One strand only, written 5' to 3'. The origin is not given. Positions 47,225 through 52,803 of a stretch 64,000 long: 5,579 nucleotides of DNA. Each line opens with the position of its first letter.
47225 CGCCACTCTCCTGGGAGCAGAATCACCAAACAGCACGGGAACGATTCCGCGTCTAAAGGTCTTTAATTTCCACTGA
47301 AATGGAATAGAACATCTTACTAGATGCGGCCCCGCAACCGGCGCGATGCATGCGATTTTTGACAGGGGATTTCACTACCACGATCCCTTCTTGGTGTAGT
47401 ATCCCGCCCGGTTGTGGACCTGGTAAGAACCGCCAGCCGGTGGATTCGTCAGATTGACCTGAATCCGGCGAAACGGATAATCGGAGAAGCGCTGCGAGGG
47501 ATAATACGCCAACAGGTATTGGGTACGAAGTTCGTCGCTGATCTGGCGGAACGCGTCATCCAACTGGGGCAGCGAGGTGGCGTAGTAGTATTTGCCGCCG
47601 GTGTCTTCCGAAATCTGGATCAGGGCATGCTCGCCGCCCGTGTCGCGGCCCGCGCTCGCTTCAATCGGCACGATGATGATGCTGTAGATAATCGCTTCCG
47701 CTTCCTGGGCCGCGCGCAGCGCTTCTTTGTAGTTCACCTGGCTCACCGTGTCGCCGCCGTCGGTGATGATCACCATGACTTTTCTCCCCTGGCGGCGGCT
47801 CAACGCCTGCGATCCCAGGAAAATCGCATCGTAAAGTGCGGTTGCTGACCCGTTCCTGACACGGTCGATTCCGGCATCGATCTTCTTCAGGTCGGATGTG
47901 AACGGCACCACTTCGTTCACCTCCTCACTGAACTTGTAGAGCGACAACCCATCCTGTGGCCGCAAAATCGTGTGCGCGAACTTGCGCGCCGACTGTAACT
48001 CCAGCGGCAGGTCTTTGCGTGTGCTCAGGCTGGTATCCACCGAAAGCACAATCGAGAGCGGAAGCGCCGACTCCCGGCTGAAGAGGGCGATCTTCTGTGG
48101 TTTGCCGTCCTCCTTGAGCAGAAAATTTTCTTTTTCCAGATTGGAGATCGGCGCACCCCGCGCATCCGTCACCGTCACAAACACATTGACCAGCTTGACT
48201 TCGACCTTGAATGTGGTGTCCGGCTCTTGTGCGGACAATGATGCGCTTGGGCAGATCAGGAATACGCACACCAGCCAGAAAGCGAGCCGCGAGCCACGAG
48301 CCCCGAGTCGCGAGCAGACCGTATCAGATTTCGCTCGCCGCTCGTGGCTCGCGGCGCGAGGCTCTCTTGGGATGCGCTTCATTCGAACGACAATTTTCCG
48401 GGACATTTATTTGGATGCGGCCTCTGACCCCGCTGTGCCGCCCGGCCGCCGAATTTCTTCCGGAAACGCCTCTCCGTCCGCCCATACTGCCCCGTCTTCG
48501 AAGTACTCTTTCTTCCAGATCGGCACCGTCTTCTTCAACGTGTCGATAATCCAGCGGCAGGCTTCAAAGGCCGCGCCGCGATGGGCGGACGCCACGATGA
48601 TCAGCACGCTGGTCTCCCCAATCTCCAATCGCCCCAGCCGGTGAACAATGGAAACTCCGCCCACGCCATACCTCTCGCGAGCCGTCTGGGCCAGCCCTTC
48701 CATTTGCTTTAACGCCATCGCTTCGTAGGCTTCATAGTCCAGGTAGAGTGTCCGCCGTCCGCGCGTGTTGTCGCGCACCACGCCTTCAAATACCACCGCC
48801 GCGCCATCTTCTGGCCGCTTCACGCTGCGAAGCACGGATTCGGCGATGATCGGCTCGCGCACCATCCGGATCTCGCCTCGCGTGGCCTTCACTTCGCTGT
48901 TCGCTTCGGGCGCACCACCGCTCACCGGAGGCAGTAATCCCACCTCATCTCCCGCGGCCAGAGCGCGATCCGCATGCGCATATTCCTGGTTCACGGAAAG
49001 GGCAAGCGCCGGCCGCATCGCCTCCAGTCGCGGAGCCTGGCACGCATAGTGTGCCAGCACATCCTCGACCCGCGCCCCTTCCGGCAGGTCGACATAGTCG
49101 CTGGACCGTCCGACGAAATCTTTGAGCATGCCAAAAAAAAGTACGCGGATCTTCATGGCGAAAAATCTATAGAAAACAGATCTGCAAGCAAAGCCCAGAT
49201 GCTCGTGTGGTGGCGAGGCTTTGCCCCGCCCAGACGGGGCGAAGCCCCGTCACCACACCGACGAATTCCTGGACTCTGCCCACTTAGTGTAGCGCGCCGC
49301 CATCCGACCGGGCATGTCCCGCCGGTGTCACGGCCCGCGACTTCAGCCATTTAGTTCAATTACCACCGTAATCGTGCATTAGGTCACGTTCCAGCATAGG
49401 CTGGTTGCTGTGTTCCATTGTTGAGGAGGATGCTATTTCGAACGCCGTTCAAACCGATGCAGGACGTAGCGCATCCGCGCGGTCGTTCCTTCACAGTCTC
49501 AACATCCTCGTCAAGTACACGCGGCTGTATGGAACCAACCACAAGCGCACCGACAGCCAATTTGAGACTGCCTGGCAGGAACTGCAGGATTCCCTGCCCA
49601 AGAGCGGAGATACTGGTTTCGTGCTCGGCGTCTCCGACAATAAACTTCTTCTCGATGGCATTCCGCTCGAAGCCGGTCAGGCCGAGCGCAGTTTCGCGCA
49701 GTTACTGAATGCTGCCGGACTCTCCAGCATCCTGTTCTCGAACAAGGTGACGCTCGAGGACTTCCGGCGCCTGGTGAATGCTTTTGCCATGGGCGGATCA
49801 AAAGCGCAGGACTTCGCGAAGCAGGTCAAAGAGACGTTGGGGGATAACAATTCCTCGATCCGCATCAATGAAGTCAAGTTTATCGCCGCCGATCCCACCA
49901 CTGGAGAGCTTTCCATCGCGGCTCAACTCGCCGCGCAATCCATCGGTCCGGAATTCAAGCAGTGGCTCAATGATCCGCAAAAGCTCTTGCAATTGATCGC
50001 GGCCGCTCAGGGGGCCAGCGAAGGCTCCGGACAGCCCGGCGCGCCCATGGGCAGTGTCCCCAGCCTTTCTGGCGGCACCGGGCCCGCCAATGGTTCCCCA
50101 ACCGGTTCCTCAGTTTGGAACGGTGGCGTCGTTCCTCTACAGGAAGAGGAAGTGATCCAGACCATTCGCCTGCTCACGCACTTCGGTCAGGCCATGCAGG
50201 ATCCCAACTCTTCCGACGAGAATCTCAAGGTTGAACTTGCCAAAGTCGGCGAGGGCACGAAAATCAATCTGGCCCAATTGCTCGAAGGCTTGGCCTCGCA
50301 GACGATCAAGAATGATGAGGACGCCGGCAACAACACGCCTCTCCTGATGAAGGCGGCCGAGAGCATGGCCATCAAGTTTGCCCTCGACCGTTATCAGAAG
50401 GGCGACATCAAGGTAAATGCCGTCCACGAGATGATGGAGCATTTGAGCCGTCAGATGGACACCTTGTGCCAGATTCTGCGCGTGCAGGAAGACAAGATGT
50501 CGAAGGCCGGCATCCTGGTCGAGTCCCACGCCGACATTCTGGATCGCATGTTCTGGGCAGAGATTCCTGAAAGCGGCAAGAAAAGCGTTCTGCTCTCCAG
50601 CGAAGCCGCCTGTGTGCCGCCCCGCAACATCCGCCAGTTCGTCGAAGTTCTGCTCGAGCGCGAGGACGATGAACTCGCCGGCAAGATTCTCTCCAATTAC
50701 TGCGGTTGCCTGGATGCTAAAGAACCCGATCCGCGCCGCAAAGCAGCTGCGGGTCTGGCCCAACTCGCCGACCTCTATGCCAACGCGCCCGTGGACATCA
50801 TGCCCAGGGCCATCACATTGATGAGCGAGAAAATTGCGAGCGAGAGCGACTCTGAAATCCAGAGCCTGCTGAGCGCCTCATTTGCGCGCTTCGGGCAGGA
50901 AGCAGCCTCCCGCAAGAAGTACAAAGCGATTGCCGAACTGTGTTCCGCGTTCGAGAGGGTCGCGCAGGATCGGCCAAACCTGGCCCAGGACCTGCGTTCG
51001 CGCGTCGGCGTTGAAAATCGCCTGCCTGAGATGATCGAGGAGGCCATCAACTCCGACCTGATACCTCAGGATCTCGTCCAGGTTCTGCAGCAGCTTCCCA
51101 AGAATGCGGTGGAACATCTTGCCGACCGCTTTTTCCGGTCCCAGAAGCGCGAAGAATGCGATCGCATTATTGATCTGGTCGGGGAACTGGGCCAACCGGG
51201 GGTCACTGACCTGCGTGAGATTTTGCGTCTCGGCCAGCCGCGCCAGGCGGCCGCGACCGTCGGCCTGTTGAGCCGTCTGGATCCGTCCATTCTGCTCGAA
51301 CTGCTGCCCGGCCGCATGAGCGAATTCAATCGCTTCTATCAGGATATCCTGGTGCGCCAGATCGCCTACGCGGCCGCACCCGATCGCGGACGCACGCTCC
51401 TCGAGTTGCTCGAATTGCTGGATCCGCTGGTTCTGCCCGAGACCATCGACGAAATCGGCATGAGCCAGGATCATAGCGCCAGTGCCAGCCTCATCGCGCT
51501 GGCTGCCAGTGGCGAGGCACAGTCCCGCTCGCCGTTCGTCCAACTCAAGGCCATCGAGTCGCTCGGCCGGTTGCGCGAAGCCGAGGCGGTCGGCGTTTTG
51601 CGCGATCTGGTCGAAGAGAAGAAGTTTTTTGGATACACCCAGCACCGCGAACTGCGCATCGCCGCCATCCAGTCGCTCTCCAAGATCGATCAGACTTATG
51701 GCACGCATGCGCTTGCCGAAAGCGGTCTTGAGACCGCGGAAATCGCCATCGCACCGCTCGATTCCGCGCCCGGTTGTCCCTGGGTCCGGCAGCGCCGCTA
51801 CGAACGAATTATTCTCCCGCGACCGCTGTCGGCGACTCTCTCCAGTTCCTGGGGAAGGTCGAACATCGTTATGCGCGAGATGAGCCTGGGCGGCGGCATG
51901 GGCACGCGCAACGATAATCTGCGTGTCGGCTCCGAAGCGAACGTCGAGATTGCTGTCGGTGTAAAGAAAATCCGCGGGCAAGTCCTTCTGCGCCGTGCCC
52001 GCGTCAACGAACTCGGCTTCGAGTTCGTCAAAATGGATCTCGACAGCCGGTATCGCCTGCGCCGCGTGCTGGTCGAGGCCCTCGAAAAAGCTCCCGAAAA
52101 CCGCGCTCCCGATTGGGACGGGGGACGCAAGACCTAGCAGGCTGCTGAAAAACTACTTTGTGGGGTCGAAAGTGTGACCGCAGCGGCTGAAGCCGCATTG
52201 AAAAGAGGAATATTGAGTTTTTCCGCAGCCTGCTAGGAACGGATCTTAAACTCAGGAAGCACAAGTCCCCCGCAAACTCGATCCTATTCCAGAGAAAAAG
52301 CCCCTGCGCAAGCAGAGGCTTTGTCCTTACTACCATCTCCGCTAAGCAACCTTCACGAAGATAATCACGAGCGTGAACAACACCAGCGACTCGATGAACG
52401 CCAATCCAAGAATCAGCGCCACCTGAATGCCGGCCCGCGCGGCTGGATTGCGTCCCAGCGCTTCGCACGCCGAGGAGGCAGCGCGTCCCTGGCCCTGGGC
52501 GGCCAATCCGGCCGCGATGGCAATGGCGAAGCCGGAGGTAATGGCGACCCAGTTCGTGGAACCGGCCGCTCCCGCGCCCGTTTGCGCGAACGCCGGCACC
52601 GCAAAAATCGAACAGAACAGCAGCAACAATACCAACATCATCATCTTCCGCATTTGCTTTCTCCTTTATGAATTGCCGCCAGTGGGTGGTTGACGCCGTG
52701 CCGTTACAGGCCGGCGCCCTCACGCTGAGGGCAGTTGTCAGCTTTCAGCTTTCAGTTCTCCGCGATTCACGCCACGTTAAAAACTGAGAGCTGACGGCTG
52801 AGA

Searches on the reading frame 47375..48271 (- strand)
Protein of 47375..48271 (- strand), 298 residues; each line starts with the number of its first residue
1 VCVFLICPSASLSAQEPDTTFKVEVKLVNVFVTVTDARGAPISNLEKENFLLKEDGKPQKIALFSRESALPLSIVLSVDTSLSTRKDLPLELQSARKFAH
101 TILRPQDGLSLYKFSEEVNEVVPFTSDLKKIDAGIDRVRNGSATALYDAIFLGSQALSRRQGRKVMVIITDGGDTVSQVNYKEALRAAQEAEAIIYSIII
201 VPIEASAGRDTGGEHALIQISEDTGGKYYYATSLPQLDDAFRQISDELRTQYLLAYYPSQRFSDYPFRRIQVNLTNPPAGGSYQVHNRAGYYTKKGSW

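Call 37: search_protein_families(library=pfam, proteins=[window:47375-48271:-], max_evalue=0.001)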
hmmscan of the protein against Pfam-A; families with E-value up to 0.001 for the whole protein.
window:47375-48271:- (298 aa): 2 families
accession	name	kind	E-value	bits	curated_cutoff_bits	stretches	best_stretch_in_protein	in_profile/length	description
PF13519.12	VWA_2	-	1.6e-12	48.4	27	1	75-172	2-106/107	von Willebrand factor type A domain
PF00092.34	VWA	-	7.8e-11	42.9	23.8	1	74-242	2-173/174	von Willebrand factor type A domain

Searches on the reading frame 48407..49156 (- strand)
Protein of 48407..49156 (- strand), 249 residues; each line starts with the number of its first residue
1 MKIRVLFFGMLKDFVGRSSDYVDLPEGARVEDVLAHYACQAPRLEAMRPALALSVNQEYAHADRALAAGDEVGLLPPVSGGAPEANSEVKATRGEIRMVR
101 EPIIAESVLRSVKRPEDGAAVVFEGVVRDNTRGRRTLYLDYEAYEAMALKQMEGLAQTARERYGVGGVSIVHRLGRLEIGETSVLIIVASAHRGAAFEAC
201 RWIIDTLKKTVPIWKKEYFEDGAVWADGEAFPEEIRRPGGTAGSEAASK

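Call 37: search_protein_families(library=pfam, proteins=[window:48407-49156:-], max_evalue=0.001)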
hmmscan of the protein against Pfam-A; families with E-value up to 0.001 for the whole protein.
window:48407-49156:- (249 aa): 2 families
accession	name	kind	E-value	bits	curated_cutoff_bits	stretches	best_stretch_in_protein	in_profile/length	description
PF02391.22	MoaE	-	5.3e-39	133.4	23.4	1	100-209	3-113/114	MoaE protein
PF02597.26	ThiS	-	3.8e-13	50.2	22.5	1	5-81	1-76/76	ThiS family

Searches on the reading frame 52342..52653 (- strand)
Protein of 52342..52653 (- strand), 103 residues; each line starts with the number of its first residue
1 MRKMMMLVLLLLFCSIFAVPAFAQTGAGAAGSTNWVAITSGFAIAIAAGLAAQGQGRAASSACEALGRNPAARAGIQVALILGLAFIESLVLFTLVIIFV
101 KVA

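Call 37: search_protein_families(library=pfam, proteins=[window:52342-52653:-], max_evalue=0.001)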
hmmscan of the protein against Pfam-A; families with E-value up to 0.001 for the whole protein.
window:52342-52653:- (103 aa): 1 family
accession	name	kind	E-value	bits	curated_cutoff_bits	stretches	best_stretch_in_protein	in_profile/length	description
PF00137.26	ATP-synt_C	-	3e-11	43.8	24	1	39-99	2-58/60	ATP synthase subunit C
